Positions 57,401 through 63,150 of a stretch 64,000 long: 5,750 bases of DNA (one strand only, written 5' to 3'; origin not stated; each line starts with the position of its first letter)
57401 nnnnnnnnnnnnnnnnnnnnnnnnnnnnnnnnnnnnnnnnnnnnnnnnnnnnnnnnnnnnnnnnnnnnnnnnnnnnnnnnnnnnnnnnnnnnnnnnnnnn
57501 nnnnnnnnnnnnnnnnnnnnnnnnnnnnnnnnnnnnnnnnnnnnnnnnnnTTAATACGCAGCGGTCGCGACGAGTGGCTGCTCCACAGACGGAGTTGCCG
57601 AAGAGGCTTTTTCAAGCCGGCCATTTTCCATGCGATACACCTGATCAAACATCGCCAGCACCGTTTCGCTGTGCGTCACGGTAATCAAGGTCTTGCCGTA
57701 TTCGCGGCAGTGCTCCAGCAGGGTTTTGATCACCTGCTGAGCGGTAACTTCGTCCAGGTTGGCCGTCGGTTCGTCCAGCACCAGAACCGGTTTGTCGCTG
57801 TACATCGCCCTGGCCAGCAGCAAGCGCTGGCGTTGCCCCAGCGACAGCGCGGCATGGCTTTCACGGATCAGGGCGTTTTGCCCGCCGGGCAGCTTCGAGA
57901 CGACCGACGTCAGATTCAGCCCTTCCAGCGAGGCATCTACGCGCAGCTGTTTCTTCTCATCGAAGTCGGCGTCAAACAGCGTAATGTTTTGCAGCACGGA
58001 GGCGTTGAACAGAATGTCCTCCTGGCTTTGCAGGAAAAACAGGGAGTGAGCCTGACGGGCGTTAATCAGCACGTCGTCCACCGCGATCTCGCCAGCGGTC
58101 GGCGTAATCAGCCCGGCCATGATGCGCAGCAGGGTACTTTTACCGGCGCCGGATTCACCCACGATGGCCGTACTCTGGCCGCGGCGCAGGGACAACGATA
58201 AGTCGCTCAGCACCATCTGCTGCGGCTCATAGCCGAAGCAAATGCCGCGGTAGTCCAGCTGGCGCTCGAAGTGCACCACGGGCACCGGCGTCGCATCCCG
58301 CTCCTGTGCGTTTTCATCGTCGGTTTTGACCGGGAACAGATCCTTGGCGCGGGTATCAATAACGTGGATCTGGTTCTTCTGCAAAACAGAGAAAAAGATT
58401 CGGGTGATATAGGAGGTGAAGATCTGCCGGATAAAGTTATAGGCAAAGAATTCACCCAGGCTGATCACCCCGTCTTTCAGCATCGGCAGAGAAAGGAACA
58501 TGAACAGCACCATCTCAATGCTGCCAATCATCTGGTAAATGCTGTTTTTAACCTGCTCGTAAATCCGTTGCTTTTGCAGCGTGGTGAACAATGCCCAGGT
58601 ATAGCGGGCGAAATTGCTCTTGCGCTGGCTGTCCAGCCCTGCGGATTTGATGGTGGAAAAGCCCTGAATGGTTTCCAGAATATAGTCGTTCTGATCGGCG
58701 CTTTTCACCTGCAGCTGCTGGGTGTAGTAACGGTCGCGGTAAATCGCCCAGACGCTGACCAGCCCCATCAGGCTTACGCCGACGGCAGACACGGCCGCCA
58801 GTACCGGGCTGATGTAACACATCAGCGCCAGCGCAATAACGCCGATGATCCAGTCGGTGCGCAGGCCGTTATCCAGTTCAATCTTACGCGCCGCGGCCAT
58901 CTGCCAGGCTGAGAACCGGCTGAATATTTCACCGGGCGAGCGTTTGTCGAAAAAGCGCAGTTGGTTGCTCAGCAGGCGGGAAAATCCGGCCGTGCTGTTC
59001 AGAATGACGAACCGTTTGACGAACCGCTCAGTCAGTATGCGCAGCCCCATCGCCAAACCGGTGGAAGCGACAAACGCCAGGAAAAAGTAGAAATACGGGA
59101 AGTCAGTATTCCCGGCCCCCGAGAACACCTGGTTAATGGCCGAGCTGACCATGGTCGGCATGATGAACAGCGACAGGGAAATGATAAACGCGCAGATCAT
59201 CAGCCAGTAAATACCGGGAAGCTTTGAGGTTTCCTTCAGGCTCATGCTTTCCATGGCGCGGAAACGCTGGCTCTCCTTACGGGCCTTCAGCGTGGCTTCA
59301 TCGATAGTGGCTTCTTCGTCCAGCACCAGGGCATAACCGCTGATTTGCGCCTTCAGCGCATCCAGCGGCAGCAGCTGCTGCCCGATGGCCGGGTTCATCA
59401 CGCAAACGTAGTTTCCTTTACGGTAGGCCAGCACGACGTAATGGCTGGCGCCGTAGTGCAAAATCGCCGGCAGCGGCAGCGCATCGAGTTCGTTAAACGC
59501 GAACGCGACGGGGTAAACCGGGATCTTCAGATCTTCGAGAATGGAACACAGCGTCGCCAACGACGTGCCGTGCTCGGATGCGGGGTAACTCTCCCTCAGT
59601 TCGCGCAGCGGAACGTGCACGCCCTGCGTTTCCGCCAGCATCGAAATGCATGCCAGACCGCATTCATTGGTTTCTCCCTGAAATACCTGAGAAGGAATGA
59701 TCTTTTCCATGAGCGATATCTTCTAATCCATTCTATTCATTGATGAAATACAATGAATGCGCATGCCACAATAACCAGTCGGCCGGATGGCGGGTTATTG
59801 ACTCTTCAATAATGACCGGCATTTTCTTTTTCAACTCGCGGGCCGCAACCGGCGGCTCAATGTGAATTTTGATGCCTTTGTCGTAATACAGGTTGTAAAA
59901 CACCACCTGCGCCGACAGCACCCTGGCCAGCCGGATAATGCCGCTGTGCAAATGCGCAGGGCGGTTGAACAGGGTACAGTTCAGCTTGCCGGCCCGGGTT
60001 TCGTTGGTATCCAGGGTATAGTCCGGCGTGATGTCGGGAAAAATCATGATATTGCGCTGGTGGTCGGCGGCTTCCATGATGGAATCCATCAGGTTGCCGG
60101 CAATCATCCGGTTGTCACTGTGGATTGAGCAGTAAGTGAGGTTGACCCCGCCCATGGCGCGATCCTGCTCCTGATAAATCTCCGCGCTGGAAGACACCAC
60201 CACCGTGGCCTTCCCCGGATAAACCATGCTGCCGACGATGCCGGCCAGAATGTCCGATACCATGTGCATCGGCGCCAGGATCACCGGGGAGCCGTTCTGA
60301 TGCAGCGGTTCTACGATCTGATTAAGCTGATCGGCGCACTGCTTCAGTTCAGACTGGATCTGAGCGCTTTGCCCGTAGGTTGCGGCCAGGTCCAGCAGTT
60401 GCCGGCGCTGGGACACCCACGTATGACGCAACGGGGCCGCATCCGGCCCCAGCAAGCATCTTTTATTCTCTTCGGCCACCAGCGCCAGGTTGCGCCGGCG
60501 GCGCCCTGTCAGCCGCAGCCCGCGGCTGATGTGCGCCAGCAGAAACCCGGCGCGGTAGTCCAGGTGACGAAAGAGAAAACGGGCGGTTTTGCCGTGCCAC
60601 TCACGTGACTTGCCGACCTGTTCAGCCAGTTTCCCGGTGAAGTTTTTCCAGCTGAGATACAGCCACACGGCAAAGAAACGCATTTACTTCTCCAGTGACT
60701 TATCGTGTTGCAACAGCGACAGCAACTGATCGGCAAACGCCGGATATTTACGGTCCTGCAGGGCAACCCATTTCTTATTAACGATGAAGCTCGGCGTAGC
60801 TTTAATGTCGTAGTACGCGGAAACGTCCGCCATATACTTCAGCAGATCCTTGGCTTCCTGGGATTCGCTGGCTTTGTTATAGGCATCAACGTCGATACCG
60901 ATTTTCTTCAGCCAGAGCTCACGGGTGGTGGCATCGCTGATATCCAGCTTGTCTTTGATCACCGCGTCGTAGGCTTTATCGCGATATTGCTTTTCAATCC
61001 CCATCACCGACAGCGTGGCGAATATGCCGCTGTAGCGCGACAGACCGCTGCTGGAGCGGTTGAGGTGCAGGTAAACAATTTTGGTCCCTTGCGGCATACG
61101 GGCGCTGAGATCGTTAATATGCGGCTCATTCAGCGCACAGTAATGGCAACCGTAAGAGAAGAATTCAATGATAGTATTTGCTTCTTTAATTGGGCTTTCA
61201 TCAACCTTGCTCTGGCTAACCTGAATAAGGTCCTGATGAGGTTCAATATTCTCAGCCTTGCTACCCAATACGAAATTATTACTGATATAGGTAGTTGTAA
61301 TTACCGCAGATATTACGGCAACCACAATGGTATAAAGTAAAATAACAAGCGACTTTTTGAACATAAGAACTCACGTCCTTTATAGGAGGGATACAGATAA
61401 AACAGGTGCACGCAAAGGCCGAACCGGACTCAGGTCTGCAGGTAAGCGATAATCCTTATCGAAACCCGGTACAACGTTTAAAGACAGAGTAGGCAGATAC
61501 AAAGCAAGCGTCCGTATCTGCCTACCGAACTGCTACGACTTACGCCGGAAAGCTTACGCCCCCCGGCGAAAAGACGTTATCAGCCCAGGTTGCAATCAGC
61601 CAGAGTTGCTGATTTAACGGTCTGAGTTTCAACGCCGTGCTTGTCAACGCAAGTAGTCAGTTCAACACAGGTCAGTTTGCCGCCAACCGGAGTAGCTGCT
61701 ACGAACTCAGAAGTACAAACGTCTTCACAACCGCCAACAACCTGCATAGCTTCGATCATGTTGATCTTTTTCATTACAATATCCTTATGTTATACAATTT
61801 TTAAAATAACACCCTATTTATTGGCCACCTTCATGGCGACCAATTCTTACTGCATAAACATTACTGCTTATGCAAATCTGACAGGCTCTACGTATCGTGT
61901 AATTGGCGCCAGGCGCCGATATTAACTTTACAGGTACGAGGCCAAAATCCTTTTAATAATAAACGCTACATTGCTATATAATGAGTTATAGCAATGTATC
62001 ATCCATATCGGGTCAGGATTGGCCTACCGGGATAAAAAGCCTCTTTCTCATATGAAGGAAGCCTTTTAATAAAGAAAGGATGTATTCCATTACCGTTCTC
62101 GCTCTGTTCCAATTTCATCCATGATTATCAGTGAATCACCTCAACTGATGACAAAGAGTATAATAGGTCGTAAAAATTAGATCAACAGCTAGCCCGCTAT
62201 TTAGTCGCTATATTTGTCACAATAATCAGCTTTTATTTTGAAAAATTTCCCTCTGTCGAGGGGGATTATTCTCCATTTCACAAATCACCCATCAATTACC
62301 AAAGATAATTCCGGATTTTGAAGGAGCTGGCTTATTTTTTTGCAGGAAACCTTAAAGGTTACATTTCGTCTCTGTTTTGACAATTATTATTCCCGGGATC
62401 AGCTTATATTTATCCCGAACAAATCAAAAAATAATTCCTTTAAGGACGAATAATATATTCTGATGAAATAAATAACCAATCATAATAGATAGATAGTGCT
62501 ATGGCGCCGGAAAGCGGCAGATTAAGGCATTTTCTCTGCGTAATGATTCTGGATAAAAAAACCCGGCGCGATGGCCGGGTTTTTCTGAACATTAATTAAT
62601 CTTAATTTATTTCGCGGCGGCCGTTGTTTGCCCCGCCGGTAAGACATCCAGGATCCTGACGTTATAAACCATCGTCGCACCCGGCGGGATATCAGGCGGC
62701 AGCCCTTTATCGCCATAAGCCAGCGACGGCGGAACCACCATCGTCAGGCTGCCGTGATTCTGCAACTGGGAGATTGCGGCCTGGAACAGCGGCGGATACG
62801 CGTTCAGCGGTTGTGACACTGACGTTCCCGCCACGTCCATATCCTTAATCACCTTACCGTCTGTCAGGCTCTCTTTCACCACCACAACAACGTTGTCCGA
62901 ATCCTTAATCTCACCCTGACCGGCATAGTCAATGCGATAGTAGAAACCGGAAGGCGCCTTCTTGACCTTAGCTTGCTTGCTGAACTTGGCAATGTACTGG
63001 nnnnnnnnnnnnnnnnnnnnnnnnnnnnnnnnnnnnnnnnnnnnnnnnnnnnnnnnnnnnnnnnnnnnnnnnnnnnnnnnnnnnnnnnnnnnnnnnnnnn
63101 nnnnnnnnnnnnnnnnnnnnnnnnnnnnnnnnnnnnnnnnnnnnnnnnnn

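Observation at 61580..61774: Precursor peptide: 15-aa double-glycine leader, 49-aa core with six cysteines, followed by a 12-bp-stem attenuator hairpin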

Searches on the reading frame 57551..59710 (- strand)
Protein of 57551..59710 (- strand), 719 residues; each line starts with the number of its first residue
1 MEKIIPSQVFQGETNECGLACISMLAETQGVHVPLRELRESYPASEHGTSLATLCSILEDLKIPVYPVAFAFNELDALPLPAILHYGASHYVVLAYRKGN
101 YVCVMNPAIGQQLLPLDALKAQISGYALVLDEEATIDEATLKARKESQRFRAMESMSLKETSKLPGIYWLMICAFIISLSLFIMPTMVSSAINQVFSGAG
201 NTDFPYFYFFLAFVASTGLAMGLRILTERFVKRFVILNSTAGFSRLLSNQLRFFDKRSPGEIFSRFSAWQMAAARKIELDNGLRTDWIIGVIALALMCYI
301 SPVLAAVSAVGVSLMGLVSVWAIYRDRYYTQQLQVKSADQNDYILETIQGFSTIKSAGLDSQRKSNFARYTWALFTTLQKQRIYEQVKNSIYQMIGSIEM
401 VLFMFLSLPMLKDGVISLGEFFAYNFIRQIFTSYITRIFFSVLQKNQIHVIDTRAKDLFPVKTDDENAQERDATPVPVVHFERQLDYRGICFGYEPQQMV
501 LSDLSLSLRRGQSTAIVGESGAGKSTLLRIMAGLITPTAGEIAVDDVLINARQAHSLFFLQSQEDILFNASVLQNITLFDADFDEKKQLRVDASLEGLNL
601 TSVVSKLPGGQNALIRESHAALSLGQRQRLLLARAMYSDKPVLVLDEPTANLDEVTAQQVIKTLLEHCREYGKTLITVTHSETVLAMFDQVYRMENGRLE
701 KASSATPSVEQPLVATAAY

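Call 5: search_protein_families(library=pfam, proteins=[window:57551-59710:-], max_evalue=0.01)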
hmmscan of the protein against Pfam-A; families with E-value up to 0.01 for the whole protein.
window:57551-59710:- (719 aa): 11 families
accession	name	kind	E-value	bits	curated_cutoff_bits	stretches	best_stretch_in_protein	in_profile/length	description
PF00005.33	ABC_tran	-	3e-27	96.3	25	1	501-650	1-137/137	ABC transporter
PF03412.21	Peptidase_C39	-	6e-24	84.8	22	1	9-133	5-131/133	Peptidase C39 family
PF00664.28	ABC_membrane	-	1.9e-12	47.9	28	1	170-432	4-271/274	ABC transporter transmembrane region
PF13304.12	AAA_21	-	4e-08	34.1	27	1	617-685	235-303/304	AAA domain, putative AbiEii toxin, Type IV TA system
PF02463.25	SMC_N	-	2.2e-06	27.7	40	1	621-696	136-213/220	RecF/RecN/SMC N terminal domain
PF13555.12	AAA_29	-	0.00019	21.5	27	1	509-539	20-50/61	P-loop containing region of AAA domain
PF03193.22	RsgA_GTPase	-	0.00026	21.3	30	1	483-541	80-136/174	RsgA GTPase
PF13191.12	AAA_16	-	0.00062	20.7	32.6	1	507-667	18-158/167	AAA ATPase domain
PF13401.12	AAA_22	-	0.0017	19.1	27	1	511-648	5-93/130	AAA domain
PF00006.31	ATP-synt_ab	-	0.0021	18.2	29.5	1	503-600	6-96/213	ATP synthase alpha/beta family, nucleotide-binding domain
PF20703.3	nSTAND1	-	0.003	17.7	27.1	1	503-546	25-60/379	Novel STAND NTPase 1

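Call 6: search_protein_families(library=ncbifam, proteins=[window:57551-59710:-], max_evalue=0.01)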
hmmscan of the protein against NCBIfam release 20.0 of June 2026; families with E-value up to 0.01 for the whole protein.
window:57551-59710:- (719 aa): 196 families (the best 25 are shown)
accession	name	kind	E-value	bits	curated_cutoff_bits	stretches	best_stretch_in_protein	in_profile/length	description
TIGR03796.1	NHLM_micro_ABC1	equivalog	1e-81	275.2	853.3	1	8-699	4-689/710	NHLP family bacteriocin export ABC transporter peptidase/permease/ATPase subunit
TIGR03375.1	type_I_sec_LssB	subfamily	8.7e-70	235.8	693.1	2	289-699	274-679/696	type I secretion system permease/ATPase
TIGR01846.1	type_I_sec_HlyB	subfamily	4.3e-62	210.4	725.55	1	18-700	1-670/694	type I secretion system permease/ATPase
TIGR01193.1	bacteriocin_ABC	subfamily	9.2e-54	183.1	523.85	1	13-699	3-686/708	peptide cleavage/export ABC transporter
TIGR02868.1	CydC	equivalog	1.1e-52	179.4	329.05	1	288-681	139-529/530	thiol reductant ABC exporter subunit CydC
TIGR02203.1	MsbA_lipidA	equivalog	2.6e-52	178.1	602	1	240-699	92-546/572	lipid A export permease/ATP-binding protein MsbA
NF045513.1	HepA_fam_ABC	equivalog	8.6e-51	173.1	725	1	243-699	135-586/610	heterocyst formation ABC transporter subunit HepA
TIGR02857.1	CydD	equivalog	1.5e-49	169.4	435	1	458-694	297-529/529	thiol reductant ABC exporter subunit CydD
TIGR03797.1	NHLM_micro_ABC2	equivalog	5.1e-49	167.4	709.4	1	164-701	135-664/686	NHLP bacteriocin export ABC transporter permease/ATPase subunit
TIGR02204.1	MsbA_rel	hypoth_equivalog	1.8e-48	165.6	780.4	1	176-700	29-553/576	ABC transporter, permease/ATP-binding protein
NF045998.1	cleave_ABC_plasm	equivalog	6.4e-47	160.2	500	1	11-684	2-663/673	Mbov_0121 family peptidase domain-containing ABC transporter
TIGR00958.1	3a01208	subfamily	2.2e-45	155.2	874.6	1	170-702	166-694/711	antigen peptide transporter 2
NF008364.0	PRK11160.1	equivalog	2.4e-43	148.6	630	1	292-705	150-558/575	heme ABC transporter ATP-binding protein/permease CydC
NF050066.1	LPSTprtrPglK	equivalog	2.3e-39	135.3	1000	1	478-697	342-558/558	BC-type lipopolysaccharide transporter PglK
TIGR01842.1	type_I_sec_PrtD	subfamily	3e-39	135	510.15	1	494-702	327-534/544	type I secretion system permease/ATPase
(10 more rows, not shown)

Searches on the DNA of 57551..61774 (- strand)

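Call 75: search_dna_similar(query=window:57551-61774:-, collection=ecoli_genomes, mode=near, max_rows=5)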
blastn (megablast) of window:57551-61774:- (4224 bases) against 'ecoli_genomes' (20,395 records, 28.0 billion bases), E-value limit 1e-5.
No match.

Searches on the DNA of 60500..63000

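Call 51: search_rna_families(source=window, start=60500, end=63000, threshold=evalue, max_evalue=1)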
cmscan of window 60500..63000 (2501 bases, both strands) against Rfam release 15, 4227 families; matches with E-value up to 1: 4.
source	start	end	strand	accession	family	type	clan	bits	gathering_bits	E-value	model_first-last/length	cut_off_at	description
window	62517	62587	+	RF02891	AgrB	Gene; antisense;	-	27.1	40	0.087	1-84/84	no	ArsR-gov region gene B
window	62552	62644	-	RF01772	rnk_pseudo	Cis-reg; leader;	-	25.4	55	0.19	1-108/108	no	Pseudomonas rnk leader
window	62539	62586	+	RF00512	Leu_leader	Cis-reg; leader;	-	21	50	0.3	1-148/148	no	Leucine operon leader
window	62555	62610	-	RF00512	Leu_leader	Cis-reg; leader;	-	20.8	50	0.33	1-148/148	no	Leucine operon leader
